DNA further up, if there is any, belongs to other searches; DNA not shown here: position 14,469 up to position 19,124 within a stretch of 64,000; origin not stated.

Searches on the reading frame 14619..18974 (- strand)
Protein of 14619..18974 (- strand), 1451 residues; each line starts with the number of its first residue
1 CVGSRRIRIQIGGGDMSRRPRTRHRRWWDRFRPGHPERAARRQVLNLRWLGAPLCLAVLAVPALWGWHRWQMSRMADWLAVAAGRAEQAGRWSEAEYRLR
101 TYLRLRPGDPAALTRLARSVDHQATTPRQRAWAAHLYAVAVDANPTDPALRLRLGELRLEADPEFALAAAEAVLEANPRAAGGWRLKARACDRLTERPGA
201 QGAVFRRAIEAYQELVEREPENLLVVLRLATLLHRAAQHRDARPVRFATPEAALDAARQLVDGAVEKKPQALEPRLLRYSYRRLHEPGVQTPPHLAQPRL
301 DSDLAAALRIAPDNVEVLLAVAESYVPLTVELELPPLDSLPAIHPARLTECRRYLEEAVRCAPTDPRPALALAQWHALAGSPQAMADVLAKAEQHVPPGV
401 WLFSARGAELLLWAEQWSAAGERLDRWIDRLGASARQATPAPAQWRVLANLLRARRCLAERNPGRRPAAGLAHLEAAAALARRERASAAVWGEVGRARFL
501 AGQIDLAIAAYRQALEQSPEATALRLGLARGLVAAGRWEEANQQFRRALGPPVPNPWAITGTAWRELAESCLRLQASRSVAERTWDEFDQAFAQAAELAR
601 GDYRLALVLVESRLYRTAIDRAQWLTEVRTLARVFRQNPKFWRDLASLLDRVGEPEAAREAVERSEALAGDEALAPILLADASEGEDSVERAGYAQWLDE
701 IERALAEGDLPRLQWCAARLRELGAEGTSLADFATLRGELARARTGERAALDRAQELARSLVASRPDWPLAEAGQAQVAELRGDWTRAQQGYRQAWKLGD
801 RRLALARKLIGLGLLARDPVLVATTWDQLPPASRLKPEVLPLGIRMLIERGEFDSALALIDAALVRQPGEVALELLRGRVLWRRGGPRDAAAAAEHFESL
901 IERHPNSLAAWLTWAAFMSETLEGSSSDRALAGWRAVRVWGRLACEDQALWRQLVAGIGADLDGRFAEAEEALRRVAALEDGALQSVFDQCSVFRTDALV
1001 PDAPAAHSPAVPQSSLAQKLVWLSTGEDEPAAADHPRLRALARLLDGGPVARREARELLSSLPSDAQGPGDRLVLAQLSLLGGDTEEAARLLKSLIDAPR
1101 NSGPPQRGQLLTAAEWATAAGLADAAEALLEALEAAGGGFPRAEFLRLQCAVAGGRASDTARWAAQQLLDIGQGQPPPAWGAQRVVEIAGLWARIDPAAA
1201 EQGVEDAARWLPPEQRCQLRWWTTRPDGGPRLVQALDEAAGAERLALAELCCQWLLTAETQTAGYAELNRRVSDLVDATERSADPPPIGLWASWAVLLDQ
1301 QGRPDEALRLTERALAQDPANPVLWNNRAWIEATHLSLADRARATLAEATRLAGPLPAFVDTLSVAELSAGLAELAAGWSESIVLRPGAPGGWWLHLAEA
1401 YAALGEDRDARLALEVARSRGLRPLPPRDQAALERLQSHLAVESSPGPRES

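Call 23: search_protein_families(library=pfam, proteins=[window:14619-18974:-], max_evalue=0.0001)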
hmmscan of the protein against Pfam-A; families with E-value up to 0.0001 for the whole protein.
window:14619-18974:- (1451 aa): 11 families
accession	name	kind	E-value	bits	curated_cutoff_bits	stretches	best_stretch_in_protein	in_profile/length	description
PF14559.12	TPR_19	-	1.7e-17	63.9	25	1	500-548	3-51/68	Tetratricopeptide repeat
PF13428.12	TPR_14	-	3.9e-15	55.3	23.5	1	1290-1329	3-42/44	Tetratricopeptide repeat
PF13431.12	TPR_17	-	1.2e-12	47.5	24.4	0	1312-1331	3-22/34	Tetratricopeptide repeat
PF24575.1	TPR_Slam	-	1.9e-12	48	35.2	1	501-545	60-104/104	Surface lipoprotein assembly modifier, N-terminal TPR repeats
PF00515.34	TPR_1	-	5.7e-10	39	27.8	0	488-519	1-32/34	Tetratricopeptide repeat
PF07719.23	TPR_2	-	1.3e-09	37.8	27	0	1291-1321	4-34/34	Tetratricopeptide repeat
PF13174.12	TPR_6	-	1.5e-08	35.2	26.3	0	888-907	14-33/33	Tetratricopeptide repeat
PF13432.12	TPR_16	-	2.1e-08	34.9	32.7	1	495-550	4-59/65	Tetratricopeptide repeat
PF13414.12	TPR_11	-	4.6e-06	26.7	26.8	0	495-524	1-30/42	TPR repeat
PF01239.28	PPTA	-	2.8e-05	24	29.5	0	1305-1331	2-28/32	Protein prenyltransferase alpha subunit repeat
PF12895.13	ANAPC3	-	5.1e-05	23.9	27.2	0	480-544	16-78/82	Anaphase-promoting complex, cyclosome, subunit 3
